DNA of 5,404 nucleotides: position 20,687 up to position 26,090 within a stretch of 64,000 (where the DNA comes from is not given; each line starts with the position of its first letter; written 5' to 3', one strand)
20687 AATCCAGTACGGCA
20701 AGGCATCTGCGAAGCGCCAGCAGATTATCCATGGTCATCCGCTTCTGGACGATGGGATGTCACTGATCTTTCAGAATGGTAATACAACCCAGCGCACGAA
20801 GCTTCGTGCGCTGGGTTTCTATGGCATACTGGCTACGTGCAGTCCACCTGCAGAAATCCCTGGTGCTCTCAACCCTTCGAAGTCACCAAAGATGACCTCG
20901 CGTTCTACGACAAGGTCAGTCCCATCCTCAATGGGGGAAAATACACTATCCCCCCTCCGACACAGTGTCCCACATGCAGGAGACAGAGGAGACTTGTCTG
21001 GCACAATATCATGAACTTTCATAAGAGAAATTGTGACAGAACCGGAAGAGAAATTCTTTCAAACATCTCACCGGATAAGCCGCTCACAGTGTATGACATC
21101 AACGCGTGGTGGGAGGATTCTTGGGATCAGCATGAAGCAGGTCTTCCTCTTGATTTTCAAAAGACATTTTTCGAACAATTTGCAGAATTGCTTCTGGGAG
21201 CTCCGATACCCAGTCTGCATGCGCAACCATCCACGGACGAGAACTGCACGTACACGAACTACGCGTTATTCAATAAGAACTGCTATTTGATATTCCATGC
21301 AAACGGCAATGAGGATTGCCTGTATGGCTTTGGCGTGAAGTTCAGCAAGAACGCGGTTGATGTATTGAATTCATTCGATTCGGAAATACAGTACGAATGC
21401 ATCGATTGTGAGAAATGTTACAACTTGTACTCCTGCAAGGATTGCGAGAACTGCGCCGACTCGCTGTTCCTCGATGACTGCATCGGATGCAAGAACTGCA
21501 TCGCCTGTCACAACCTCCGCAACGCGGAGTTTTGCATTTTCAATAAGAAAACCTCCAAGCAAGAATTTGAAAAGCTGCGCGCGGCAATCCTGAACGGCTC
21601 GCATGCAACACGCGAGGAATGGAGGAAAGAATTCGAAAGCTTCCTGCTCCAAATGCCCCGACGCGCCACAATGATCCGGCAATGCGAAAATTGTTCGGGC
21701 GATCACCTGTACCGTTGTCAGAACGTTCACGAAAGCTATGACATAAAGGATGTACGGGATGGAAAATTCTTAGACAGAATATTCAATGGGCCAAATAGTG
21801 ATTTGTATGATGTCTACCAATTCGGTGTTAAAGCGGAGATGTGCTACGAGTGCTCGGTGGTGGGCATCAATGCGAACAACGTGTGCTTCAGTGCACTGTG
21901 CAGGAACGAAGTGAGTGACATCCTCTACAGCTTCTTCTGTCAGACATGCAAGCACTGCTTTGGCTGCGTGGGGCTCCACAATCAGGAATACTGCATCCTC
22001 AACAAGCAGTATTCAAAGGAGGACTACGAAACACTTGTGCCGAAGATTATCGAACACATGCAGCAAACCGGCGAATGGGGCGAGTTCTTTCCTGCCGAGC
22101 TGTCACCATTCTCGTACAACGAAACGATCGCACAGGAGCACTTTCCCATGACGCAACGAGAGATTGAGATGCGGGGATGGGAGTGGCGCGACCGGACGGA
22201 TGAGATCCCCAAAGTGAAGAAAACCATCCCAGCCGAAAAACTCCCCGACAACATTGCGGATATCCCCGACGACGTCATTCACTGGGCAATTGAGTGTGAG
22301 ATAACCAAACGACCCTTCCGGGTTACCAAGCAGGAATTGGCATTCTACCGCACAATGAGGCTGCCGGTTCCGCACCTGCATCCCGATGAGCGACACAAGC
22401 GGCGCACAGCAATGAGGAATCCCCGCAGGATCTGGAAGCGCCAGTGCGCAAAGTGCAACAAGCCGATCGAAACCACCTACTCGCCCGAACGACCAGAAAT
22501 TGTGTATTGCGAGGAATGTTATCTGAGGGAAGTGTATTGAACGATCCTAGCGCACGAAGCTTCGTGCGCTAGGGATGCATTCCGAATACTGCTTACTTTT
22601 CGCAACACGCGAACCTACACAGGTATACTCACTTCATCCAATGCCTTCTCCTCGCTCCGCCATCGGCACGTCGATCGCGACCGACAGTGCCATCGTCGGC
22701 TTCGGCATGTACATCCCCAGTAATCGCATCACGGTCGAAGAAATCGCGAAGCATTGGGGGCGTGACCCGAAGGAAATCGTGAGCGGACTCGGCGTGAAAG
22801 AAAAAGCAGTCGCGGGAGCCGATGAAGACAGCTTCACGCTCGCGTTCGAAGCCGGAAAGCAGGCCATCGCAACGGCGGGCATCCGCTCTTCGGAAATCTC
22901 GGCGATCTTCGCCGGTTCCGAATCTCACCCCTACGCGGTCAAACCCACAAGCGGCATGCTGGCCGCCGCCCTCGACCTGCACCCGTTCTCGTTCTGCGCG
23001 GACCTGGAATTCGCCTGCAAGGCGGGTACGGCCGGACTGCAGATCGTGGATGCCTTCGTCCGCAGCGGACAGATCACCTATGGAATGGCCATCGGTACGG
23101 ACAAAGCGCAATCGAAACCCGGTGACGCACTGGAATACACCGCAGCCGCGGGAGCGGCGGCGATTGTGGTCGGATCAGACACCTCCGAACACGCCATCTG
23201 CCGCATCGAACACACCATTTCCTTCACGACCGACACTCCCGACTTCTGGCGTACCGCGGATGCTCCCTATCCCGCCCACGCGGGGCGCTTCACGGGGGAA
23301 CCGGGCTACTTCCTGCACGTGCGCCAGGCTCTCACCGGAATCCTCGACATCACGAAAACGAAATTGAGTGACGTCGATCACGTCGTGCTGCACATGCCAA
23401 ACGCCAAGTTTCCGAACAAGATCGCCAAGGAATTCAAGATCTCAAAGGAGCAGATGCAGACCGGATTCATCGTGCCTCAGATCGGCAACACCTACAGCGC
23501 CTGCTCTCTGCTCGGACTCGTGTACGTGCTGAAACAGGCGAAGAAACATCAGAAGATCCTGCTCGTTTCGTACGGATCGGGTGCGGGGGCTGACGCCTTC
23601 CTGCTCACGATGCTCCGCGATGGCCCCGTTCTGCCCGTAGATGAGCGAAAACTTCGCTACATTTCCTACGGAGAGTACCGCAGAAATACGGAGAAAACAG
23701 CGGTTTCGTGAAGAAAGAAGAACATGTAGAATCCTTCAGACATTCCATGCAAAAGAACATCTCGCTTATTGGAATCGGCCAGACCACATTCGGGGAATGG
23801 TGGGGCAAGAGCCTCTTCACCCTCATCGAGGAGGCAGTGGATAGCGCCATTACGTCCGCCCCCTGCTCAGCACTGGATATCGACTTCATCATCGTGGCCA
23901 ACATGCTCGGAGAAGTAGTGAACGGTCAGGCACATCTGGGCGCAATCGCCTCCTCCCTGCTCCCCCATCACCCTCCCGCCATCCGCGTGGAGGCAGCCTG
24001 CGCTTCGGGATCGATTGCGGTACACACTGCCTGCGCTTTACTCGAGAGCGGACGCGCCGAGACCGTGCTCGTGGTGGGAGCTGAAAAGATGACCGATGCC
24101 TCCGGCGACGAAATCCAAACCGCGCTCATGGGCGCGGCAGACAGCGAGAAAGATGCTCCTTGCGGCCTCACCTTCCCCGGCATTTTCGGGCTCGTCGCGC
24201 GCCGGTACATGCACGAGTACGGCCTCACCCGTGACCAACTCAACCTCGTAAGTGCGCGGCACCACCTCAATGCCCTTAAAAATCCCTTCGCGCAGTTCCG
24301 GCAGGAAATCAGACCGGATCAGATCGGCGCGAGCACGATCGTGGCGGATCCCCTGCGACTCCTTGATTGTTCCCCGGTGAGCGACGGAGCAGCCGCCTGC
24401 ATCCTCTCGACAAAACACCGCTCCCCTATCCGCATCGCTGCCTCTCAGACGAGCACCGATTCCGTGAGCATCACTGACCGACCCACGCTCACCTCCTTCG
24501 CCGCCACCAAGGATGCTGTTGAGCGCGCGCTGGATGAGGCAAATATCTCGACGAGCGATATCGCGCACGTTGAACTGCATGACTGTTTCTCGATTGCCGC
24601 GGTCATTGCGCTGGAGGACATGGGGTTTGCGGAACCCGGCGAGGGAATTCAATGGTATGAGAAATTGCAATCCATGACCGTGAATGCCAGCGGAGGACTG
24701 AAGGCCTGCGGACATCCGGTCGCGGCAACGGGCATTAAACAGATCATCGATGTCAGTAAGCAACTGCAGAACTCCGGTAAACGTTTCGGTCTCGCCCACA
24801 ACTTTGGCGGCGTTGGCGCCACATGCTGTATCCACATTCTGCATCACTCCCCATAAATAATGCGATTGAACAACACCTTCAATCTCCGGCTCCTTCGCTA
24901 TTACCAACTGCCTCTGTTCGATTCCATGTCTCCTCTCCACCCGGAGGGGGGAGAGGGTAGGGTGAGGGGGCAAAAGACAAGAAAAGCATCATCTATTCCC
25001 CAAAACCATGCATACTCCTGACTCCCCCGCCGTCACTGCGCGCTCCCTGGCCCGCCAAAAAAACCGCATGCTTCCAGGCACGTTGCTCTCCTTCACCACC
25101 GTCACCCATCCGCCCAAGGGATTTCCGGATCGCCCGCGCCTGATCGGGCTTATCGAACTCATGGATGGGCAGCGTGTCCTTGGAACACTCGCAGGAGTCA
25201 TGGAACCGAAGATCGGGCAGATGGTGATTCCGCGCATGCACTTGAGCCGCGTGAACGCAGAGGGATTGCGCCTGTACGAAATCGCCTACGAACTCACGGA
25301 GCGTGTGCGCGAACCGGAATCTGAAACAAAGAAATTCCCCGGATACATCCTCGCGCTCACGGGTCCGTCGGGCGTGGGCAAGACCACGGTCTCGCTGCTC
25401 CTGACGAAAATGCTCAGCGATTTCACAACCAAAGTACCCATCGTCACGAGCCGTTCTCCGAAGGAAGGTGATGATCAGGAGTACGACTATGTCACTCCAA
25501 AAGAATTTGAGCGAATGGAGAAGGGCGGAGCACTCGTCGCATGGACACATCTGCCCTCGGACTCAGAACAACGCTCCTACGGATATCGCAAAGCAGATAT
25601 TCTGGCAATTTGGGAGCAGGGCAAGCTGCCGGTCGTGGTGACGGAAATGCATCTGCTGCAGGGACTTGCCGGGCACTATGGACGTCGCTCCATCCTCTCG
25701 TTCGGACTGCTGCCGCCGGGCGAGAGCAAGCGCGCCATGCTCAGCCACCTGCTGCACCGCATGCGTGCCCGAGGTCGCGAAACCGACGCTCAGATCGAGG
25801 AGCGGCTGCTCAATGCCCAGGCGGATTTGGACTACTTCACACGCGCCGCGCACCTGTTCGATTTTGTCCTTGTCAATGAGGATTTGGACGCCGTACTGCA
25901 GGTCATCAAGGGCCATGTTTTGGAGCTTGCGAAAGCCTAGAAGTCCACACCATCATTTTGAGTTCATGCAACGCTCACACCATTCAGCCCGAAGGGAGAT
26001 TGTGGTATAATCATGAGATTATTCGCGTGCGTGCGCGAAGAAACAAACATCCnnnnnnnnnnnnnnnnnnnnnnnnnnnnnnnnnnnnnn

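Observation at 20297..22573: REP-RAYT-REP unit plus a REP-bracketed Cys-rich gene inserted in the middle of the mevalonate operon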

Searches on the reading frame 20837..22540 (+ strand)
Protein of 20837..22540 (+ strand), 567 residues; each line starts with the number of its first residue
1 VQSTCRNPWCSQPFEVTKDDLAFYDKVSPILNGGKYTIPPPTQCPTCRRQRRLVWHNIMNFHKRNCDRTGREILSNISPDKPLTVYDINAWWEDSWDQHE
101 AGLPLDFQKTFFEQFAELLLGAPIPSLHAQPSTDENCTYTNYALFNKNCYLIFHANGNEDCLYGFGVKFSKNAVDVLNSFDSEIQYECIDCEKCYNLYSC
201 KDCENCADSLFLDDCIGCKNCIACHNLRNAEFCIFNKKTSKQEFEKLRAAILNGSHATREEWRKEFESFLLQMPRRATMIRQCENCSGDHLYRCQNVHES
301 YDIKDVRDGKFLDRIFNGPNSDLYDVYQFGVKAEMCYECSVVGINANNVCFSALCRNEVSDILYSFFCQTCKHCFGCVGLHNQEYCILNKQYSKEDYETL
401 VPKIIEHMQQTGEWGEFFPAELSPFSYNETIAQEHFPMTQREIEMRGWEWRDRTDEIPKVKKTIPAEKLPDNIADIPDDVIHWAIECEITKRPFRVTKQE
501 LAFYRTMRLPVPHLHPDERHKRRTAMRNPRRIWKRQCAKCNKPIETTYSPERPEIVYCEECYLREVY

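Call 6: search_protein_families(library=pfam, proteins=[window:20837-22540:+], max_evalue=0.01)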
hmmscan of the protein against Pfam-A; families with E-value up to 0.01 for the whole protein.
window:20837-22540:+ (567 aa): 1 family
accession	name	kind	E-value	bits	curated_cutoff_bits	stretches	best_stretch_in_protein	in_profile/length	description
PF23477.1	zf_Tbcl_2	-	0.0015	18.6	27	1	531-563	2-34/37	Probable treble clef zinc finger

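Call 23: find_homologous_proteins(query=window:20837-22540:+, max_evalue=1e-30)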
Query window:20837-22540:+ (567 aa): 7635 proteins with E <= 1e-30 among 8000 candidates; the best 120 are listed.
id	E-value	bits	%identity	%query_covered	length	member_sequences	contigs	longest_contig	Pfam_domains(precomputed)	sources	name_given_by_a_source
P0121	0.0e+0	1226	99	90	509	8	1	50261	-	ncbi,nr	ncbi:MAG: hypothetical protein PHO20_00175 [Candidatus Peribacteraceae bacterium]|nr:hypothetical pr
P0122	0.0e+0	1140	81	100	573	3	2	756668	-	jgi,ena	-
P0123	1.6e-252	858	61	98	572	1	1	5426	-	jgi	jgi:hypothetical protein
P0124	1.3e-242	825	60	99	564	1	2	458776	-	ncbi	-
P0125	6.4e-228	776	57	100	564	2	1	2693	-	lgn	-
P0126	2.6e-215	735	53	99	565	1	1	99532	-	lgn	-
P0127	1.9e-196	672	52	98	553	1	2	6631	-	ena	-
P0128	1.6e-193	663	52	100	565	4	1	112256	-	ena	-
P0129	4.5e-192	658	50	98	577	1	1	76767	-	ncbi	-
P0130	4.4e-191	655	52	100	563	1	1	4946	-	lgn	-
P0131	2.0e-188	646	50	100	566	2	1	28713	-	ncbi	ncbi:MAG: hypothetical protein WCG83_03845 [Candidatus Peregrinibacteria bacterium]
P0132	1.0e-184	634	50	100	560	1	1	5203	-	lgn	-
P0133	3.4e-184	632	51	98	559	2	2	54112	-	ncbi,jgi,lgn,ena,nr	ncbi:hypothetical protein KKF03_00925 [Patescibacteria group bacterium]|nr:hypothetical protein [Pat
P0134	5.3e-184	631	50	100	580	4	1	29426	-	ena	-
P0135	5.1e-183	628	51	100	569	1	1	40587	-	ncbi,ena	-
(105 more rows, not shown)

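Call 24: find_encoding_contigs(protein=P0122, flank=10000, max_places=3)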
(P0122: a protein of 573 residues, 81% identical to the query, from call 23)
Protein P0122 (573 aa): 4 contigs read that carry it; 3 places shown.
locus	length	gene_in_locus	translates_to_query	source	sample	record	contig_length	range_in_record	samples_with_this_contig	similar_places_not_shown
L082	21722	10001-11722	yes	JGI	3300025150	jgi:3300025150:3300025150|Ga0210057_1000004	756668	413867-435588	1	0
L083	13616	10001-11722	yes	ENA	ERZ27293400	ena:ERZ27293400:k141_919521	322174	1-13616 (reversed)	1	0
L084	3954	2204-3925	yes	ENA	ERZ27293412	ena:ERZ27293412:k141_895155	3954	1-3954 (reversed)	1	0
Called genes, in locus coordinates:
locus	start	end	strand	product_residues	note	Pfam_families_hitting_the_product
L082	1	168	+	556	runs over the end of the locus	-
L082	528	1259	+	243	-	PF01978:TrmB (weak)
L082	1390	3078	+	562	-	-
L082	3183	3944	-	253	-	PF01978:TrmB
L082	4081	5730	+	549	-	-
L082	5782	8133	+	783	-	PF26449:DUF8128, PF02534:T4SS-DNA_transf, PF01935:DUF87 (weak), PF10412:TrwB_AAD_bind (weak)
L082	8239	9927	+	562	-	-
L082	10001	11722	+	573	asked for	-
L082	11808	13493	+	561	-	PF23477:zf_Tbcl_2 (weak)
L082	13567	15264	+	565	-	-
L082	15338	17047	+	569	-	-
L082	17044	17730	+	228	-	PF13462:Thioredoxin_4, PF01323:DSBA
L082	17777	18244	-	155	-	-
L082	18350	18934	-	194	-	PF10517:DM13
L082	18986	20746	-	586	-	-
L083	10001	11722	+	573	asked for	-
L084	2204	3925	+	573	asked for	-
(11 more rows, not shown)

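Call 25: find_encoding_contigs(protein=P0124, flank=10000, max_places=3)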
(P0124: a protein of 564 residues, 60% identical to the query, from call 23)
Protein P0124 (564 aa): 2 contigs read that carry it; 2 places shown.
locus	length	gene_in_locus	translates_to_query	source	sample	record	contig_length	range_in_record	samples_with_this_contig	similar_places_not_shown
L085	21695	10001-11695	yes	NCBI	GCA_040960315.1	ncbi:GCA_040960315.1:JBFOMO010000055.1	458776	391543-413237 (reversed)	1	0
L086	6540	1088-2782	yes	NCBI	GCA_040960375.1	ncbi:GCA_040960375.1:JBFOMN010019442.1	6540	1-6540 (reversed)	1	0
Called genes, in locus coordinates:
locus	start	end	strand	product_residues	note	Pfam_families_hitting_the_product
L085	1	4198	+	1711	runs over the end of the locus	PF13205:Big_5 (faint), PF15418:DUF4625 (faint)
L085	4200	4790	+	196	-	PF00963:Cohesin (faint)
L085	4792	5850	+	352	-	PF00963:Cohesin (weak)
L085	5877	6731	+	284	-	-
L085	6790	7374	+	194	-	PF13483:Lactamase_B_3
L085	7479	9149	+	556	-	-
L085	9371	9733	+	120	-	PF05973:Gp49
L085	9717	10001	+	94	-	PF13744:HTH_37, PF13560:HTH_31, PF12844:HTH_19, PF01381:HTH_3, PF13443:HTH_26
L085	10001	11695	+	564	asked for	-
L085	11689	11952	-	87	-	-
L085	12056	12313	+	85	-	PF23477:zf_Tbcl_2 (weak)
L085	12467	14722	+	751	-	PF26449:DUF8128, PF02534:T4SS-DNA_transf (weak), PF01935:DUF87 (weak), PF10412:TrwB_AAD_bind (weak)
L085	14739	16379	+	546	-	-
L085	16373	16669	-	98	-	PF05016:ParE_toxin (weak)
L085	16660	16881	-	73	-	-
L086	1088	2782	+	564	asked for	-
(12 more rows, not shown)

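Call 26: find_encoding_contigs(protein=P0123, flank=10000, max_places=2)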
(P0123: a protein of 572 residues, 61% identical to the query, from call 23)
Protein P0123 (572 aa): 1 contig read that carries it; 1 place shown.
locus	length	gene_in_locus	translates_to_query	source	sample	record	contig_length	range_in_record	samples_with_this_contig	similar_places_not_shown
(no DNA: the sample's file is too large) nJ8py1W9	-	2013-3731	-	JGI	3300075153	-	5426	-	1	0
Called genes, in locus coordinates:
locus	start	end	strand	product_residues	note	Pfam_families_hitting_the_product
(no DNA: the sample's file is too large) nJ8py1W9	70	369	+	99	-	-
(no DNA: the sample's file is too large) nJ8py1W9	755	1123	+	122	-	-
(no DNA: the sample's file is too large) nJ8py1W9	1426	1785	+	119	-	-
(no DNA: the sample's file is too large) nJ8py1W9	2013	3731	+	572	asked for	-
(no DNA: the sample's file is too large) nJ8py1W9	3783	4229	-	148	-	PF01797:Y1_Tnp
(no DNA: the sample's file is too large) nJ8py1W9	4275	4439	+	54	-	-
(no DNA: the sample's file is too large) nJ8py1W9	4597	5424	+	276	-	?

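Call 45: search_protein_families(library=ncbifam, proteins=[window:20837-22540:+], max_evalue=0.01)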
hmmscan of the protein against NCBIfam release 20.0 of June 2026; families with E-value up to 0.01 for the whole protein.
window:20837-22540:+ (567 aa): 0 families

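Call 71: search_solved_structures(query=A3, max_evalue=1)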
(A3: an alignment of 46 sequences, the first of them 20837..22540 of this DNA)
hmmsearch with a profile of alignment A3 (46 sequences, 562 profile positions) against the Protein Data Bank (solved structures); distinct sequences matched with E-value up to 1: 5.
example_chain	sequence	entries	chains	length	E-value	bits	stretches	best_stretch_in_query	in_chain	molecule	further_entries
1ctl_A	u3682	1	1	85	0.0006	22.1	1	531-560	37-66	AVIAN CYSTEINE RICH PROTEIN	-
1b8t_A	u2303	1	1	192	0.0036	19.5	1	531-560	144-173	PROTEIN (CRP1)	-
1cxx_A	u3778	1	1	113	0.015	17.5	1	531-560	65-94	CYSTEINE AND GLYCINE-RICH PROTEIN CRP2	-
1ibi_A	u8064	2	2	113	0.017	17.3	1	531-560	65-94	CYSTEINE-RICH PROTEIN 2 | CYSTEINE AND GLYCINE-RICH PROTEIN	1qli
2o13_A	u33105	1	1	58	0.043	16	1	531-560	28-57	Muscle LIM protein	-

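Call 81: predict_structure(alignment_id=A3)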
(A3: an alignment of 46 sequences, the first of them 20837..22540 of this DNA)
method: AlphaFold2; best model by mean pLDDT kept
length: 567 residues; sequences in the alignment: 46
mean_pLDDT: 85.3   pTM: 0.84
mean pLDDT of the five models: 85.3, 83.7, 78.7, 78.4, 78.0
residues with pLDDT >= 90: 260; 70-90: 258; 50-70: 49; < 50: 0
segments of 3 or more residues with pLDDT < 50: none
pLDDT, mean of each block of 10 residues (from residue 1): 93 92 90 92 92 91 95 95 95 92 96 97 92 84 82 68 74 75 76 72 71 70 64 77 88 86 89 85 76 71 68 70 73 74 71 76 84 93 95 96 97 94 94 90 94 82 94 94 95 91 91 92 79 90 90 90 85
secondary structure, 60 per line:
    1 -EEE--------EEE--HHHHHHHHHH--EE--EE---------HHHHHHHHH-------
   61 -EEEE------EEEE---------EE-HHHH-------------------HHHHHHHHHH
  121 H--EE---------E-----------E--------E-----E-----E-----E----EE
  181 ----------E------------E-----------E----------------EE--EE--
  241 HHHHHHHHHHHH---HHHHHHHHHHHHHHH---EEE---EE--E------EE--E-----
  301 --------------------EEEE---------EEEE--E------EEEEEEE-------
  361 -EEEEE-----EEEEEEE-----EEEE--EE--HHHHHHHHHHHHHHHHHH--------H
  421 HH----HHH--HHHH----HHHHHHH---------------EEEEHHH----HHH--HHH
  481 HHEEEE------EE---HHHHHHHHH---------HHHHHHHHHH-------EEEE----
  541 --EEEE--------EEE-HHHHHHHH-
elements in order: E2-4 E13-15 H18-27 H45-53 E62-65 E72-75 H88-91 H111-121 H241-252 H256-270 E274-276 E321-324 E334-337 E347-353 E362-366 E372-378 E384-387 H394-411 H432-435 H440-446 E462-465 H478-482 E483-486 H498-506 H516-525 E533-536 E543-546 E555-557 H559-566

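Call 83: fold_search(model_id=the predicted structure, library=pdb)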
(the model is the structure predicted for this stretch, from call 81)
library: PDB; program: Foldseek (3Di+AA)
matches with E <= 10: 3; with E <= 0.001: 0
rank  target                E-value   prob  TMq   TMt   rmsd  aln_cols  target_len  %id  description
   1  5ke9_A                1.7e+00  0.04  0.05  0.17  12.7        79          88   15  mouse Klf4 E446P ZnF1-3 and TpG/CpA sequence DNA complex structure (released 2016-09-14)
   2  2luy_MODEL_1_A        4.7e+00  0.06  0.06  0.21   9.8        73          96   12  Solution structure of the tandem zinc finger domain of fission yeast Stc1 (released 2013-05-08)
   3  6ks6_d                8.5e+00  0.02  0.04  0.04   7.2        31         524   19  TRiC at 0.2 mM ADP-AlFx, Conformation 1, 0.2-C1 (released 2019-09-18)

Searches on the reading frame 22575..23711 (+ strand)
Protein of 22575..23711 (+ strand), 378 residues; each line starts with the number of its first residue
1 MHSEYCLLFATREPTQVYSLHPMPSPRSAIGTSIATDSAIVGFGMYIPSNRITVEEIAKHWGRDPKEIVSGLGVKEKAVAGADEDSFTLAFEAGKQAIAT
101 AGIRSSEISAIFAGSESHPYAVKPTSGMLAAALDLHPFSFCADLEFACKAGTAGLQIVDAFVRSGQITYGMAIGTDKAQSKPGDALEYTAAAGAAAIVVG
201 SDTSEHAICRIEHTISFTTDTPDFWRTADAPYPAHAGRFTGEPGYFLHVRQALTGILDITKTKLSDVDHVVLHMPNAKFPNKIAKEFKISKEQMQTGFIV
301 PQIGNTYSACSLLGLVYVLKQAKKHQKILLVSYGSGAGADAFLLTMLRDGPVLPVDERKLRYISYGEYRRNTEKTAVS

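Call 6: search_protein_families(library=pfam, proteins=[window:22575-23711:+], max_evalue=0.01)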
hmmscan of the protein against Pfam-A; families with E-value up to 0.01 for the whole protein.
window:22575-23711:+ (378 aa): 3 families
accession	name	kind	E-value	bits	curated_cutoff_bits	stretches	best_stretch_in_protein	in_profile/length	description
PF08541.16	ACP_syn_III_C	-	7.6e-11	42.5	26.6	1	260-345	4-89/90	3-Oxoacyl-[acyl-carrier-protein (ACP)] synthase III C terminal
PF08545.16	ACP_syn_III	-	5.3e-05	23.5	24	1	143-206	2-68/80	3-Oxoacyl-[acyl-carrier-protein (ACP)] synthase III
PF08540.16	HMG_CoA_synt_C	-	0.0045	17.1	25.1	0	282-347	134-202/280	Hydroxymethylglutaryl-coenzyme A synthase C terminal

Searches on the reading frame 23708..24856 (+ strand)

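Call 6: search_protein_families(library=pfam, proteins=[window:23708-24856:+], max_evalue=0.01)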
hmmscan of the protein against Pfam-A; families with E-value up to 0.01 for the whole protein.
window:23708-24856:+ (382 aa): 6 families
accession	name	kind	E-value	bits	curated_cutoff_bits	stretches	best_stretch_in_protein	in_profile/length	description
PF22691.2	Thiolase_C_1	-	3.6e-27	95.3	28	1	249-379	3-143/144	Thiolase C-terminal domain-like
PF00108.29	Thiolase_N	-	1.6e-26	93.7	26.4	1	35-235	22-258/260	Thiolase, N-terminal domain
PF02803.24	Thiolase_C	-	3.8e-13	49.6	27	1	268-373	25-117/123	Thiolase, C-terminal domain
PF08545.16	ACP_syn_III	-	1.6e-10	41.2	24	1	94-130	3-39/80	3-Oxoacyl-[acyl-carrier-protein (ACP)] synthase III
PF00109.32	ketoacyl-synt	-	7.4e-08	32.7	20.8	1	78-132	154-208/252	Beta-ketoacyl synthase, N-terminal domain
PF07311.17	Dodecin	-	0.00029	21.5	22.5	0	40-74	15-49/64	Dodecin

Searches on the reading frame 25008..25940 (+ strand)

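Call 6: search_protein_families(library=pfam, proteins=[window:25008-25940:+], max_evalue=0.01)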
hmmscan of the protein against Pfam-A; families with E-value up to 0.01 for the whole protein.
window:25008-25940:+ (310 aa): 5 families
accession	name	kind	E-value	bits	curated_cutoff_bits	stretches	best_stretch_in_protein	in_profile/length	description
PF00625.27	Guanylate_kin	-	9.9e-12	45.4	25.2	1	116-301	6-176/182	Guanylate kinase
PF01796.24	OB_ChsH2_C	-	6.6e-09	36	27.1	1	24-73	8-60/65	ChsH2, C-terminal OB-fold domain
PF13238.12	AAA_18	-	0.00026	21.9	29.4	1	116-173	2-54/128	AAA domain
PF13401.12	AAA_22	-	0.00034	21.4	27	1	113-148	6-44/130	AAA domain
PF00005.33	ABC_tran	-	0.002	19.2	25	1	111-138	10-37/137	ABC transporter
